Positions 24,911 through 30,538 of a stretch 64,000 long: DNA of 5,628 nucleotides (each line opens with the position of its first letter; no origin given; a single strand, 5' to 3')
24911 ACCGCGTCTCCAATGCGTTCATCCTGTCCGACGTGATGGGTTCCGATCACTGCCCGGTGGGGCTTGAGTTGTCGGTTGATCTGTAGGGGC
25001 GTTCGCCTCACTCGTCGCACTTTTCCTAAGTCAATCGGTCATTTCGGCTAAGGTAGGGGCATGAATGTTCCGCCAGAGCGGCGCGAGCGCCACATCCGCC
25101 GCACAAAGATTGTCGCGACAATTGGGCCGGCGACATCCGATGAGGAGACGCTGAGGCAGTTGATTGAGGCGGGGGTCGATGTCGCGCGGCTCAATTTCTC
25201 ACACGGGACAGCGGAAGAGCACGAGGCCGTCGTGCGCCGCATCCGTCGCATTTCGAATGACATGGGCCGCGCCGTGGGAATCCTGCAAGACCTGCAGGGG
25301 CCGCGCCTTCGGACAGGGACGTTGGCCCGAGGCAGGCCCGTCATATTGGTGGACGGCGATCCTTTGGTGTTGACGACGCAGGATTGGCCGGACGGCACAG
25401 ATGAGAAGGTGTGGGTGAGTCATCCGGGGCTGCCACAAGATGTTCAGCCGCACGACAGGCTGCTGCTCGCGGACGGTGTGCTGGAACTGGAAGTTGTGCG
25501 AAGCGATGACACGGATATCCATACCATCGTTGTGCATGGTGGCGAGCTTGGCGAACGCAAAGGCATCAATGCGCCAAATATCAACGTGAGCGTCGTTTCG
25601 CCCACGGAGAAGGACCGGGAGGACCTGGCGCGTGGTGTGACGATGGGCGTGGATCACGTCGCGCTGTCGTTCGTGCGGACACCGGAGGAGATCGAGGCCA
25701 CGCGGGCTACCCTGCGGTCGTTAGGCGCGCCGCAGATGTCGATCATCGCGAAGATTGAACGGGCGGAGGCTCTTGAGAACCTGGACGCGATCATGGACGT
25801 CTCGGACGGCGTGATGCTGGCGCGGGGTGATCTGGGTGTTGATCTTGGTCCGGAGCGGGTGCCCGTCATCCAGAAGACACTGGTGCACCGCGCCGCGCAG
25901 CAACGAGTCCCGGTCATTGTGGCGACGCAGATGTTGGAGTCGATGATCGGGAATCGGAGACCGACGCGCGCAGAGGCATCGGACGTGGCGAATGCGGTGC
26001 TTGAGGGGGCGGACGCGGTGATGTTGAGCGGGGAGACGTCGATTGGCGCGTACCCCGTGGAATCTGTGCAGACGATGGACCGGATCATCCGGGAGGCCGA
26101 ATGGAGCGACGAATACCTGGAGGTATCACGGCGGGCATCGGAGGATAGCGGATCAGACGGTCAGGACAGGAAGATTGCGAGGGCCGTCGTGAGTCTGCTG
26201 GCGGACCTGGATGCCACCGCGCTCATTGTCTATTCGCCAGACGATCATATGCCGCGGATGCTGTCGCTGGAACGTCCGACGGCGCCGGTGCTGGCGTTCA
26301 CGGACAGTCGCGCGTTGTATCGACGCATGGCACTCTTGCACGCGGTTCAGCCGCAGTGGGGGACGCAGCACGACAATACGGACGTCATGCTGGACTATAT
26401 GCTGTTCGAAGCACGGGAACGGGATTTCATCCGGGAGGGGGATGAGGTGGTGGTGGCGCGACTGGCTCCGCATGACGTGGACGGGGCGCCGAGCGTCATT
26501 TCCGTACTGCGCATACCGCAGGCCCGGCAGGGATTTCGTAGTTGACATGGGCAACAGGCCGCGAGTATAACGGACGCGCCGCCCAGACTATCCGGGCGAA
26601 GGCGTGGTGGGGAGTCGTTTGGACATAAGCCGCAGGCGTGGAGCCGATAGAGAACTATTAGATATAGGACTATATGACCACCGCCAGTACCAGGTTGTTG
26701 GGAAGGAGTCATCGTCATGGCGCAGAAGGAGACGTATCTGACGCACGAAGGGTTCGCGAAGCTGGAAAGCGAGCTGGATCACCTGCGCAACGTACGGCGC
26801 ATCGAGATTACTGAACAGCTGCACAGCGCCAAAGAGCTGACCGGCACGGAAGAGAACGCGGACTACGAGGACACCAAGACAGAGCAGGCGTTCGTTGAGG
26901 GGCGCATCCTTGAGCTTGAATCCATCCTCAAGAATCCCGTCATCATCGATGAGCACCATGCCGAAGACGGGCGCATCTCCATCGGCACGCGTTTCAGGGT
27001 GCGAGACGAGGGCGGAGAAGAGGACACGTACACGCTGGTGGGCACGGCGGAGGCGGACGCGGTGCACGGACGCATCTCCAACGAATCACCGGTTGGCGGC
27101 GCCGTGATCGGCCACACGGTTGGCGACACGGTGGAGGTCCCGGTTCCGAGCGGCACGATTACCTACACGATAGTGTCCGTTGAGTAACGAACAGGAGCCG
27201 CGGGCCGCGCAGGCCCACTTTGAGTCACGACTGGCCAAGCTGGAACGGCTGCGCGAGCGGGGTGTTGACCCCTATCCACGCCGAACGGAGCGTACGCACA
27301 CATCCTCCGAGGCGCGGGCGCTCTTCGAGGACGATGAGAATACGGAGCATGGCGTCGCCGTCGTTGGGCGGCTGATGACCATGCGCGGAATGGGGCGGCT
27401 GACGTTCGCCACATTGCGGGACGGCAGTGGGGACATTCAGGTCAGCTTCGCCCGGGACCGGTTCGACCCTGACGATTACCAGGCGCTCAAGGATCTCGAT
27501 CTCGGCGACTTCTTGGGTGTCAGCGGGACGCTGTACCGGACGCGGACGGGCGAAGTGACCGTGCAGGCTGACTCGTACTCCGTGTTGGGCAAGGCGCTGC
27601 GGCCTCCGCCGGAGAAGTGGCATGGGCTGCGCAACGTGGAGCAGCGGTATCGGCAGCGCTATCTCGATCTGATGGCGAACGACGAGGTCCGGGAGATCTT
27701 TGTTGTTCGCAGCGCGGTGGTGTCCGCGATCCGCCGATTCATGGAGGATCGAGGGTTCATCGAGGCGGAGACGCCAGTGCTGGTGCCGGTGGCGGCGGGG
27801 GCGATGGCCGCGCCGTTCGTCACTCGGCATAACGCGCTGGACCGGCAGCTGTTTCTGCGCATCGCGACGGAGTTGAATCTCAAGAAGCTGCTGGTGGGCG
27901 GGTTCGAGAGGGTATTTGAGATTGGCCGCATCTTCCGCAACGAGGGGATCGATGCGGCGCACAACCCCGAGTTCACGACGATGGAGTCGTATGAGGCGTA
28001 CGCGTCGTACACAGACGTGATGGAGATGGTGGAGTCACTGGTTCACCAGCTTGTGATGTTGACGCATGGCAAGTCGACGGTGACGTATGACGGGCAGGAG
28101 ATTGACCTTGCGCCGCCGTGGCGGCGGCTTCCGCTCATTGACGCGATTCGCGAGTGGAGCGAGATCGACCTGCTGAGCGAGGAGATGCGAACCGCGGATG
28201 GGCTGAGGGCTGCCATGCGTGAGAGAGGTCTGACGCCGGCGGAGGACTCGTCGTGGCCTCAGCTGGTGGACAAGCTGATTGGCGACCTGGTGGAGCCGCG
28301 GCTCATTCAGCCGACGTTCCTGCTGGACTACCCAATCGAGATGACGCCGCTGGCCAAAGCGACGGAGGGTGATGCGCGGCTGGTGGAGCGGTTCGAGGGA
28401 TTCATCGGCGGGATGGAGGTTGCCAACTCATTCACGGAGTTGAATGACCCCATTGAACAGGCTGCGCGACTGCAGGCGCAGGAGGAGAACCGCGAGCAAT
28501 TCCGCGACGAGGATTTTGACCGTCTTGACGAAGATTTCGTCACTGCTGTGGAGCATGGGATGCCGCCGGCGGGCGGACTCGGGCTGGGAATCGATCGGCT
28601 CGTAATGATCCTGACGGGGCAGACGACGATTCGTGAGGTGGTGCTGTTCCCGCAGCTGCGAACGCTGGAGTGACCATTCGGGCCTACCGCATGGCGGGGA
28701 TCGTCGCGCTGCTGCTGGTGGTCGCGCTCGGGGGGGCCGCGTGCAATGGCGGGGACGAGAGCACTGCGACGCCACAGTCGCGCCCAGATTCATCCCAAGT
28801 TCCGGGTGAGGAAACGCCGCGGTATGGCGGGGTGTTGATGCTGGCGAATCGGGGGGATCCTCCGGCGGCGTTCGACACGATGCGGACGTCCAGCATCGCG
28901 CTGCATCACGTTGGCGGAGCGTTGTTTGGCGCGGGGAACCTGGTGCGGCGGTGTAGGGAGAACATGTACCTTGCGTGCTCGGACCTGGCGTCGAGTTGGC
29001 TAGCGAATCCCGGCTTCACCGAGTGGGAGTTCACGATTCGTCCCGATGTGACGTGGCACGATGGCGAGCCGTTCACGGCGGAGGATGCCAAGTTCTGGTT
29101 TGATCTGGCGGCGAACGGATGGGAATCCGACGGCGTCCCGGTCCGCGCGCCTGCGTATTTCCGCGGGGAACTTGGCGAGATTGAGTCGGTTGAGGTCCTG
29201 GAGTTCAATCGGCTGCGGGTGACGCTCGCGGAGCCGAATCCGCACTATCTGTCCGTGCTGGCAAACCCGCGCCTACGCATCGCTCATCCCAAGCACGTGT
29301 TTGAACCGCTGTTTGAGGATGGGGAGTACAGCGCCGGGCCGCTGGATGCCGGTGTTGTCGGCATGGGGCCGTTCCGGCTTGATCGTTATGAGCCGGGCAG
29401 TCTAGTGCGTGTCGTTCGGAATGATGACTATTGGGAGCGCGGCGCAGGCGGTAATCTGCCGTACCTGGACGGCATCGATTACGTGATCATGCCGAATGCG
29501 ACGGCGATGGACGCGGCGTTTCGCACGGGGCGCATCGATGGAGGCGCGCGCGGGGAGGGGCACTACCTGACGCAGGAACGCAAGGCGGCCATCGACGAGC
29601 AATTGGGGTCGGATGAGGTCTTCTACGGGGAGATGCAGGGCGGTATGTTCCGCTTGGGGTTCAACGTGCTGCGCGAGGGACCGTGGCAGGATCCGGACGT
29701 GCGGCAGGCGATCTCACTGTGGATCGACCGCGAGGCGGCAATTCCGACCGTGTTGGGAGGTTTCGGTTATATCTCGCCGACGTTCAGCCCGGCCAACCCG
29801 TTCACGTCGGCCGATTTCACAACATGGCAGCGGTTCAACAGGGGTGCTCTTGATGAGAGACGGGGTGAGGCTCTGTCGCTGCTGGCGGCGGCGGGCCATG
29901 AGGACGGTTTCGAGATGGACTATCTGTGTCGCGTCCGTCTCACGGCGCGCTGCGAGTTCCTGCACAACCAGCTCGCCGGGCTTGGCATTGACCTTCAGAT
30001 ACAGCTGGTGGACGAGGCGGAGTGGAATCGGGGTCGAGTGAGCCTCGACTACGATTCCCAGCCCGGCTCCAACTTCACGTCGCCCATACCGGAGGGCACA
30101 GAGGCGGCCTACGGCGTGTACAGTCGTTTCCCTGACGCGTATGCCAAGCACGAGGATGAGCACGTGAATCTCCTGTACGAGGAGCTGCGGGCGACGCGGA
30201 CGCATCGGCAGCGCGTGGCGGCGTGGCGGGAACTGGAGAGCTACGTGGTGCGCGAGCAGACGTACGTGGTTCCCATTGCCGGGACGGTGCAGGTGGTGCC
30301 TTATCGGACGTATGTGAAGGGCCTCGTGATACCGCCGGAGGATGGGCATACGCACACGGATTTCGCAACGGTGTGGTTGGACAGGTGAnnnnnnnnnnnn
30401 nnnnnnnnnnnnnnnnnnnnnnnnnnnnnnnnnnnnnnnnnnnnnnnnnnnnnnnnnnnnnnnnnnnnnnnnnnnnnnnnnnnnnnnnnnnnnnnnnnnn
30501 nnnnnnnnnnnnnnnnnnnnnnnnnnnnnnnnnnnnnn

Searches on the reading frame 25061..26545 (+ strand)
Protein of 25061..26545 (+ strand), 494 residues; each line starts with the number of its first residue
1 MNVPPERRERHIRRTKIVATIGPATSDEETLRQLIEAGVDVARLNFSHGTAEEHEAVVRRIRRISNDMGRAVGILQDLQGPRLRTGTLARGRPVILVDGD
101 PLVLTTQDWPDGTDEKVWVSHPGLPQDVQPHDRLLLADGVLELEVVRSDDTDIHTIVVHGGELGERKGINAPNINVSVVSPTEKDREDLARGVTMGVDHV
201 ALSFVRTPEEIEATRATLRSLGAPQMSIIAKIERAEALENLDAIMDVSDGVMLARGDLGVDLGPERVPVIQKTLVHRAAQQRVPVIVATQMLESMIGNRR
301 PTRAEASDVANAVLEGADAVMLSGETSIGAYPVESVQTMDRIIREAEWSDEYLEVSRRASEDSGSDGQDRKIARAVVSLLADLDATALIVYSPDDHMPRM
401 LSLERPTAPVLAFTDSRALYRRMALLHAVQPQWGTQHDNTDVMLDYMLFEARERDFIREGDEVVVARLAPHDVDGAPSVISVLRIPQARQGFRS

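Call 68: search_protein_families(library=pfam, max_evalue=0.001, proteins=[window:25061-26545:+])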
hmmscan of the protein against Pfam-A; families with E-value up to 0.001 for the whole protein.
window:25061-26545:+ (494 aa): 4 families
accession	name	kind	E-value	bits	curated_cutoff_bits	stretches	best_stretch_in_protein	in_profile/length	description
PF00224.27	PK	-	5.6e-109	364.6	30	1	12-336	1-328/328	Pyruvate kinase, barrel domain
PF02887.21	PK_C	-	5.5e-18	65.6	28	1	371-480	2-111/114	Pyruvate kinase, alpha/beta domain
PF03328.21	HpcH_HpaI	-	6.1e-07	29.4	25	1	187-283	76-176/221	HpcH/HpaI aldolase/citrate lyase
PF00478.31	IMPDH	-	8.6e-05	22.1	25.6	0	12-67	90-145/345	IMP dehydrogenase / GMP reductase domain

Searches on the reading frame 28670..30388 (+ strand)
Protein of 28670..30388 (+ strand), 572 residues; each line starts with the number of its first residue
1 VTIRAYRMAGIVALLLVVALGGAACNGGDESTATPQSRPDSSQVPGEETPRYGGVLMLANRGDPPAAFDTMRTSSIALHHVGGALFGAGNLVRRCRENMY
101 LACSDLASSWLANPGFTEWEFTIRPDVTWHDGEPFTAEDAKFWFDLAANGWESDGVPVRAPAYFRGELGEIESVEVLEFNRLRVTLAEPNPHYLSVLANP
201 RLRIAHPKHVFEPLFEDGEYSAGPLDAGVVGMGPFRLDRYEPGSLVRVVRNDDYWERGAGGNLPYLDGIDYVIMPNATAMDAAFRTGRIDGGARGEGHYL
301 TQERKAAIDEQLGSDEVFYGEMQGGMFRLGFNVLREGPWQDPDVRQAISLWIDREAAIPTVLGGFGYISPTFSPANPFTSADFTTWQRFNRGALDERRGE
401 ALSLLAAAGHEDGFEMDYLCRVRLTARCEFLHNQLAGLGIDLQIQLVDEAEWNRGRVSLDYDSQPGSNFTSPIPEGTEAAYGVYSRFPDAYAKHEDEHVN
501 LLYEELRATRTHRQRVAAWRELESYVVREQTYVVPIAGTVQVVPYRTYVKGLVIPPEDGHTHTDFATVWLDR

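Call 3: search_protein_families(library=pfam, proteins=[window:28670-30388:+])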
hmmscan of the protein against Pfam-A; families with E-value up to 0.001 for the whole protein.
window:28670-30388:+ (572 aa): 1 family
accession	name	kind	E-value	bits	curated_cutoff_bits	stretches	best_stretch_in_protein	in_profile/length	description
PF00496.27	SBP_bac_5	-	2.5e-59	201.7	32.4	1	105-471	5-349/368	Bacterial extracellular solute-binding proteins, family 5 Middle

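Call 20: find_related_loci(query=window:28670-30388:+, collection=genome_contigs, flank=8000)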
Query window:28670-30388:+ (572 aa) in genome_contigs; peptide patterns used: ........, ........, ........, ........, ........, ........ (x = any residue, [..] = any of these).
103 stretches matched a pattern; 83 encode a relative of the query (tblastn E <= 1e-3); the best 80 are kept; 79 distinct loci.
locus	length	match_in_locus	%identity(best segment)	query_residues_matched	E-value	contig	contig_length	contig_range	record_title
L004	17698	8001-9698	91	1-570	0e+0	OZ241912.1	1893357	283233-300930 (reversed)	MAG: Dehalococcoidia bacterium isolate 1b74dff9-3c1d-47af-b536-3faa717bbe64 genome assembly, chromosome: 1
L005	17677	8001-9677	93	7-570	0e+0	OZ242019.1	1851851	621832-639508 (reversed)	MAG: Dehalococcoidia bacterium isolate 6a8eb34f-a5cb-4fb7-8aaa-94d649b5f1d6 genome assembly, chromosome: 1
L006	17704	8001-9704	91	4-570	0e+0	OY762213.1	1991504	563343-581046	MAG: Dehalococcoidia bacterium isolate 03469a5e-dcd7-4577-8116-c1a2ee551a24 genome assembly, chromosome: 1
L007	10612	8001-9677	92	7-570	0e+0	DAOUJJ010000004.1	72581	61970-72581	MAG TPA_asm: Dehalococcoidia bacterium isolate S32_260 k113_207780, whole genome shotgun sequence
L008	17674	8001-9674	92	11-570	0e+0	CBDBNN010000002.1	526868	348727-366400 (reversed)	MAG: Dehalococcoidia bacterium isolate 887b4896-a18b-4208-aa50-a2b6d5732f93 genome assembly, contig: contig_2, whole gen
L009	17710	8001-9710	95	1-570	0e+0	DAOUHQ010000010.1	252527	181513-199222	MAG TPA_asm: Dehalococcoidia bacterium isolate S16_98 k189_25606, whole genome shotgun sequence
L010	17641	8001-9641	93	25-570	0e+0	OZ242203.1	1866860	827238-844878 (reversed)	MAG: Dehalococcoidia bacterium isolate 46b4cb23-0772-48d0-a046-138772aa9ab4 genome assembly, chromosome: 1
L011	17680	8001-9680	91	11-572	0e+0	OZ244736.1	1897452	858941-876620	MAG: Dehalococcoidia bacterium isolate 0c2fdd25-49b8-4d48-8c84-d33287bfe51c genome assembly, chromosome: 1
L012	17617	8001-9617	94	32-570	0e+0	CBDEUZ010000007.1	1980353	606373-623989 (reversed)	MAG: Dehalococcoidia bacterium isolate 12bb4de0-5d66-41c1-88e6-9363c8e7e517 genome assembly, contig: contig_7, whole gen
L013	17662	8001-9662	92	15-570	0e+0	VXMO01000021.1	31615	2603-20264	MAG: Dehalococcoidia bacterium isolate SB0661_bin_39 NODE_1377_length_31615_cov_21.356369, whole genome shotgun sequence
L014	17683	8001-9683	89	7-572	0e+0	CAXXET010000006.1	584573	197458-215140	MAG: Dehalococcoidia bacterium isolate 2b4b04a0-9111-43d2-a146-f7996b42d8f3 genome assembly, contig: contig_6, whole gen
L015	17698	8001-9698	85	7-572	0e+0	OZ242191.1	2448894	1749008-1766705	MAG: Dehalococcoidia bacterium isolate de6f4d66-2acb-4fd1-9b53-abb1080e863f genome assembly, chromosome: 1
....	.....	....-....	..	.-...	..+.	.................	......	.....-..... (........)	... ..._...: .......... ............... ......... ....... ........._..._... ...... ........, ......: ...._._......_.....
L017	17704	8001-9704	90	4-570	0e+0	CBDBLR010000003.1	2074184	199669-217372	MAG: Dehalococcoidia bacterium isolate b0ff33b4-6d30-44c2-b05f-a31f5125ac2a genome assembly, contig: contig_3, whole gen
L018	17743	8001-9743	65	12-572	0e+0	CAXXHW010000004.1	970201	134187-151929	MAG: Dehalococcoidia bacterium isolate 557c96e6-7d8d-4d87-ac40-868fa156ef41 genome assembly, contig: contig_4, whole gen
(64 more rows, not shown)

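Call 64: search_protein_families(library=ncbifam, max_evalue=0.001, proteins=[L010:10542-10964:+])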
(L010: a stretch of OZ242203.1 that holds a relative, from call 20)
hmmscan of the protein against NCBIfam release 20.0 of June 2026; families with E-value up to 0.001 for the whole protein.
L010:10542-10964:+ (140 aa): 0 families
